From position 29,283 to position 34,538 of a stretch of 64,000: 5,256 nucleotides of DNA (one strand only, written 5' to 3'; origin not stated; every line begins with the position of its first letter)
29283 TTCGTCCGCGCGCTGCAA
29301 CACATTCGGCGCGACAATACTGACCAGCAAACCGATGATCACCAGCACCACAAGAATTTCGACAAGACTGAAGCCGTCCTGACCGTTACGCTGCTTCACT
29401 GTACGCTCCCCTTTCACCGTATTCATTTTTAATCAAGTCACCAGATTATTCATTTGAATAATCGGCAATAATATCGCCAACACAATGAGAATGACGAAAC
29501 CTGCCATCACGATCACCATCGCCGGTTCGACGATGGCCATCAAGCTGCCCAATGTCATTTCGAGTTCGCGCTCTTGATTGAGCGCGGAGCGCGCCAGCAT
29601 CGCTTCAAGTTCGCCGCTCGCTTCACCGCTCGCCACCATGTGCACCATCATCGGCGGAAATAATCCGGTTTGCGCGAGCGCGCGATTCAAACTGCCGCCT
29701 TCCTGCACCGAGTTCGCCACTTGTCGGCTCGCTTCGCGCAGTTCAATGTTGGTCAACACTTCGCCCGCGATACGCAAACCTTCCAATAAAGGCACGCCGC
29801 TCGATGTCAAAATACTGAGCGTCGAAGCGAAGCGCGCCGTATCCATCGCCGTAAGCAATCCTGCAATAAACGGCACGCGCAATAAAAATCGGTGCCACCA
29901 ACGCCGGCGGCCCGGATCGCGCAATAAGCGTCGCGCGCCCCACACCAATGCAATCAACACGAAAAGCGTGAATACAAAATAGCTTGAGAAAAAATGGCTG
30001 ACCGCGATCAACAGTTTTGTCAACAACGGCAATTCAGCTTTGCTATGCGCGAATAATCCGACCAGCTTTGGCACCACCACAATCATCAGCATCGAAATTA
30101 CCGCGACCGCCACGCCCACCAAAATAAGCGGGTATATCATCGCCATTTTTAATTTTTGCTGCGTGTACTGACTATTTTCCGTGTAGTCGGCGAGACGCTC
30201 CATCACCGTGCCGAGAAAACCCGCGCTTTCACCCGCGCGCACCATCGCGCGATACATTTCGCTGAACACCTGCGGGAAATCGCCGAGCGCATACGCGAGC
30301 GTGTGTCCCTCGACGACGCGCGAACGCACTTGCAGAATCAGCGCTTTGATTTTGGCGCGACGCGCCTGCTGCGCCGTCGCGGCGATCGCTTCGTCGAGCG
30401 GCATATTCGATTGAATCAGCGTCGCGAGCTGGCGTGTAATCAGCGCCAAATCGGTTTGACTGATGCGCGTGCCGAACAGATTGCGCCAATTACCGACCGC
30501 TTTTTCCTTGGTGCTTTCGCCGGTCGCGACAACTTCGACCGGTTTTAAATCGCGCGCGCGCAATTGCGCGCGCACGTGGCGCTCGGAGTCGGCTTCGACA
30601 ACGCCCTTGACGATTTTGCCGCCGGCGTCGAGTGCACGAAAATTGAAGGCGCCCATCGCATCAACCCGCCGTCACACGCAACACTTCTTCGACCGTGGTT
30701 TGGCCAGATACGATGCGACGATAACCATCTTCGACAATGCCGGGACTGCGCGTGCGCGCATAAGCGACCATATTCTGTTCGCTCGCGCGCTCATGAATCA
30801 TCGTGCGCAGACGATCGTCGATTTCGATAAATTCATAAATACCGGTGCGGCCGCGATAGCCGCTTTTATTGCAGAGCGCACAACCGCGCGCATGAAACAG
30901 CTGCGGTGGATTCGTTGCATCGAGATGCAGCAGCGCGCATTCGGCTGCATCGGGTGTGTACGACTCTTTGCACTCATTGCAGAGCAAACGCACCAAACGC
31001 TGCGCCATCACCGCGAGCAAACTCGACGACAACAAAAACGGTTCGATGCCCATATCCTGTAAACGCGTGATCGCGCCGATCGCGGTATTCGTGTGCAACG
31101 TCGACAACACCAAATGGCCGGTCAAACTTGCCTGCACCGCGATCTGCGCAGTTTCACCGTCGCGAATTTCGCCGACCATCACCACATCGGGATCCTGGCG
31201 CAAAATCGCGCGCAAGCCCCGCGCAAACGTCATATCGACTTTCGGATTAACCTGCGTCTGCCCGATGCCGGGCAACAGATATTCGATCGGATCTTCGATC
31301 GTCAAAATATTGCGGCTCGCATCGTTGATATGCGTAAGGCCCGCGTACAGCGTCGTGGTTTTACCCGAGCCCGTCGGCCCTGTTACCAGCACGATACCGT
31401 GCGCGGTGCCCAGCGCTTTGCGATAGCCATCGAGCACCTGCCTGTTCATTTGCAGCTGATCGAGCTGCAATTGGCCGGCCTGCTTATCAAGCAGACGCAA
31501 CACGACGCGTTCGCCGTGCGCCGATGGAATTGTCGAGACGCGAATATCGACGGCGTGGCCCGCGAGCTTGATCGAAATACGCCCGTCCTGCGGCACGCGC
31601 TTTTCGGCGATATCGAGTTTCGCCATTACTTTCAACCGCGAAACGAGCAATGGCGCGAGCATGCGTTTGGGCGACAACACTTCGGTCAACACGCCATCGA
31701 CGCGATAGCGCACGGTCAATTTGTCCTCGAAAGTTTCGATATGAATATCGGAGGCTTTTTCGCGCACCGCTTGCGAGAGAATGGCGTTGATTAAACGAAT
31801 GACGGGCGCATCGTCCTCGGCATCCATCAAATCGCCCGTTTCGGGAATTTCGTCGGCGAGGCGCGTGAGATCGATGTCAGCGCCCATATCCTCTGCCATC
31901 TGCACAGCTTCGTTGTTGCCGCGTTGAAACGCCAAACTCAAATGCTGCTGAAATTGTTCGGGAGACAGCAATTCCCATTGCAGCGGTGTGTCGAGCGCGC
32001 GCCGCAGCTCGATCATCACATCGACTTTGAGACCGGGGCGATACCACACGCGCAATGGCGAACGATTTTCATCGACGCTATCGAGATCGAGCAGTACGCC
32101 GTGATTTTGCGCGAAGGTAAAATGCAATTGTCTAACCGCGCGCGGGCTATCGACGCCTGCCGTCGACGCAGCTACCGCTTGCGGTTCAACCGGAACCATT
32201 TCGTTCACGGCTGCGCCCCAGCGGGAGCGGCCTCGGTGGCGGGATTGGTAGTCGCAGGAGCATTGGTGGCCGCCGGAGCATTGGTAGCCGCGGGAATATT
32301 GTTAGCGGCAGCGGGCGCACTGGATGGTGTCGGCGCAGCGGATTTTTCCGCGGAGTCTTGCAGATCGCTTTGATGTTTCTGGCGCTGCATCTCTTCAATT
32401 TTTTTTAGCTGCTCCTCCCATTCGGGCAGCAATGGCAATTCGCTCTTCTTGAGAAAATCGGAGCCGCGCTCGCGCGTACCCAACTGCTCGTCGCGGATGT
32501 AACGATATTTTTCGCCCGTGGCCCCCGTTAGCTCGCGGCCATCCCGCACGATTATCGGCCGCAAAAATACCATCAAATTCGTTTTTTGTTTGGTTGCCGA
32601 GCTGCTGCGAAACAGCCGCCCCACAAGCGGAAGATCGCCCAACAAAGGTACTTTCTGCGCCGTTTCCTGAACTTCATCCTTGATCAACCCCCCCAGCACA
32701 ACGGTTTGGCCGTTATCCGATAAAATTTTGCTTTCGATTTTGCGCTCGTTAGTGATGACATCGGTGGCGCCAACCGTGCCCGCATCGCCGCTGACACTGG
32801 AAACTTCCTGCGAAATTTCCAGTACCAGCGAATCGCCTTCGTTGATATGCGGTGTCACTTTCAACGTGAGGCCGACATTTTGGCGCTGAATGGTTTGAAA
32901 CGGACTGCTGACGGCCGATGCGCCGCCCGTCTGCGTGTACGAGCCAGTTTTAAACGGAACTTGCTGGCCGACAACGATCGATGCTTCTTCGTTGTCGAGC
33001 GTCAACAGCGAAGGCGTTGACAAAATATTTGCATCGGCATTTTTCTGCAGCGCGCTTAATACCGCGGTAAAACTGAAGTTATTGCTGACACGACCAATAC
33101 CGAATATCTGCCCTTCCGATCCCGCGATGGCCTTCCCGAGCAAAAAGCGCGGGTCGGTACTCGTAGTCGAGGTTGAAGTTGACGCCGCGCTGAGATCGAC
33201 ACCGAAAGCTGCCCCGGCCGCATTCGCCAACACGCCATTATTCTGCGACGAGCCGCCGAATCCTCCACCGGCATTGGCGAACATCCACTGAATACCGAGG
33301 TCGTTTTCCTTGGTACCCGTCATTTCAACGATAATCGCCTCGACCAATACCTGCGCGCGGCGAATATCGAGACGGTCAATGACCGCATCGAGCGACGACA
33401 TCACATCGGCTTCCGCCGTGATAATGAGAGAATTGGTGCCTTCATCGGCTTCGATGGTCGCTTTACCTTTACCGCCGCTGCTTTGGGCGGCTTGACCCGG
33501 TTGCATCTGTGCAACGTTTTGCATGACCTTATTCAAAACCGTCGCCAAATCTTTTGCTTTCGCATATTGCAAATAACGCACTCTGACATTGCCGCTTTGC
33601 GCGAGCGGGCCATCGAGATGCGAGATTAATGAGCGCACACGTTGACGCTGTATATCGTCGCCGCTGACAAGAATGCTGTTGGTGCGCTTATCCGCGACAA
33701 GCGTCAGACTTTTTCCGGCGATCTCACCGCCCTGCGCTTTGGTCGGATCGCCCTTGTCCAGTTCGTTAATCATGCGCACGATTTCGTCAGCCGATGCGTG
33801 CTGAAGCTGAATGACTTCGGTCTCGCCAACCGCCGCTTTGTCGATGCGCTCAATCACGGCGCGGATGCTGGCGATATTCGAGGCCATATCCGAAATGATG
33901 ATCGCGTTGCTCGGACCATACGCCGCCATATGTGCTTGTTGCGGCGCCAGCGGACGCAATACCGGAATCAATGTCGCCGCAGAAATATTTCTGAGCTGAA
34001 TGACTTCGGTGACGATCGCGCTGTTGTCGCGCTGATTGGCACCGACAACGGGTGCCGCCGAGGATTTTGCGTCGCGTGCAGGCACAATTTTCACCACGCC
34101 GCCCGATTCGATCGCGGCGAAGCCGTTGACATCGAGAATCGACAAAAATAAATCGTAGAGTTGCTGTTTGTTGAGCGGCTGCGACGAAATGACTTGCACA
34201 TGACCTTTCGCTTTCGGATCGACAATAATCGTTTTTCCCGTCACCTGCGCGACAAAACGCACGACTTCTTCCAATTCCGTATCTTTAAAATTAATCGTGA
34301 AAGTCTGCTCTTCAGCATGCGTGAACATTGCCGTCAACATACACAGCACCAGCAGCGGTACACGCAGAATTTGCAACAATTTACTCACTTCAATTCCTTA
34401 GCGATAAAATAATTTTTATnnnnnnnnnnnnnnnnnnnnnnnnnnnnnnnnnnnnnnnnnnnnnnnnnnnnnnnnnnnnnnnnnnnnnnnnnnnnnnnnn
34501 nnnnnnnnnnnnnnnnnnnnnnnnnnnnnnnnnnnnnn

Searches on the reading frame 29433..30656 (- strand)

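Call 66: search_protein_families(library=pfam, proteins=[window:29433-30656:-], max_evalue=0.00001)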
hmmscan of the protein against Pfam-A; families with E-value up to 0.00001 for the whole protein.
window:29433-30656:- (407 aa): 1 family
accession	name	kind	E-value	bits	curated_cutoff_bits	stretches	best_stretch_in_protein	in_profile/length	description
PF00482.28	T2SSF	-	1.5e-59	199.9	25.2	2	74-196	2-125/125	Type II secretion system (T2SS), protein F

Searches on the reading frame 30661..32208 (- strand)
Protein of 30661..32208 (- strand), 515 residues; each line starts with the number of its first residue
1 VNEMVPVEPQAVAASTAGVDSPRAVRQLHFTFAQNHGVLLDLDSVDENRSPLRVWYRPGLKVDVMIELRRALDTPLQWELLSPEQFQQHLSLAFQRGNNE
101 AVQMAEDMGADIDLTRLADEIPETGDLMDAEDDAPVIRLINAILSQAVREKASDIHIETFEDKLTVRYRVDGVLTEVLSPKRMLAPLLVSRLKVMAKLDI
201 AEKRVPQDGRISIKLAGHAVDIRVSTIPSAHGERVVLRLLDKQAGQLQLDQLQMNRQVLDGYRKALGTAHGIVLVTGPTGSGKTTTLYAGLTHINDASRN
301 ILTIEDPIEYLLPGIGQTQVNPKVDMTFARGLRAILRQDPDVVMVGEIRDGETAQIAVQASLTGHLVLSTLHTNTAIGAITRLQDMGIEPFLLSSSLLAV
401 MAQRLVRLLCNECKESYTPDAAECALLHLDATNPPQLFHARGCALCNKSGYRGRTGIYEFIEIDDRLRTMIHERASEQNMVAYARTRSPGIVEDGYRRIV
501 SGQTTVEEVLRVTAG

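Call 66: search_protein_families(library=pfam, proteins=[window:30661-32208:-], max_evalue=0.00001)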
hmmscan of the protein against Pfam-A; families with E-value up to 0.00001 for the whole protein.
window:30661-32208:- (515 aa): 2 families
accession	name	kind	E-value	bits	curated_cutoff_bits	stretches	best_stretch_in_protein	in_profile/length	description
PF00437.27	T2SSE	-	1.2e-151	505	24.9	1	130-511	2-370/370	Type II/IV secretion system protein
PF22341.1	GSPE_N1E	-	4e-15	56.1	27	1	27-94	1-64/64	GSPII protein E, N1E domain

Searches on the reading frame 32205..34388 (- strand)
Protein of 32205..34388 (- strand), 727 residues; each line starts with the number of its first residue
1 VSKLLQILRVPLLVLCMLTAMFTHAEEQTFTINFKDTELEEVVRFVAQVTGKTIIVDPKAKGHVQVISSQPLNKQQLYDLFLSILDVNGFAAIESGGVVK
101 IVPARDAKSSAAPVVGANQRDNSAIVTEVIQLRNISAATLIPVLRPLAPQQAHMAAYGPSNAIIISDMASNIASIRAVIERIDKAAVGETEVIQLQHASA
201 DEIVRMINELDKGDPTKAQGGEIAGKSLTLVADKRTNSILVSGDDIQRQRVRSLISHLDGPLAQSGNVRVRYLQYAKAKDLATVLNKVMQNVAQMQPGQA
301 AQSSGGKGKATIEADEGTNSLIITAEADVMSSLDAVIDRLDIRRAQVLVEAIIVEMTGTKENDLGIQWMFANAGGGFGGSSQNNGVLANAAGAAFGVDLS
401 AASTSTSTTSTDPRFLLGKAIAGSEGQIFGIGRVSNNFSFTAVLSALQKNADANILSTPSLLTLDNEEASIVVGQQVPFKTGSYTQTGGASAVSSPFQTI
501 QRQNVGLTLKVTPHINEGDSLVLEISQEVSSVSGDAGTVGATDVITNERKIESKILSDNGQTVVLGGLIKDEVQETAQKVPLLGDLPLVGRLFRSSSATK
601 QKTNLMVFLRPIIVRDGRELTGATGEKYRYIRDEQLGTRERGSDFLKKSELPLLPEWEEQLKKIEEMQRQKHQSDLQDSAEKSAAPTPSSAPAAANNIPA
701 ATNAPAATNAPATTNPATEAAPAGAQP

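Call 66: search_protein_families(library=pfam, proteins=[window:32205-34388:-], max_evalue=0.00001)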
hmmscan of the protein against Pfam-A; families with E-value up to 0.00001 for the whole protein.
window:32205-34388:- (727 aa): 3 families
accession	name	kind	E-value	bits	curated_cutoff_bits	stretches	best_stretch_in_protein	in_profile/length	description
PF00263.26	Secretin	-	5.5e-50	169.7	27.5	1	446-615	1-169/169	Bacterial type II and III secretion system protein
PF03958.22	Secretin_N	-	7e-45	151.5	28.2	3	190-264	1-69/69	Bacterial type II/III secretion system short domain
PF21305.2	type_II_gspD_N0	-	3.5e-28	97.7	27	1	32-101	1-71/71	GspD-like, N0 domain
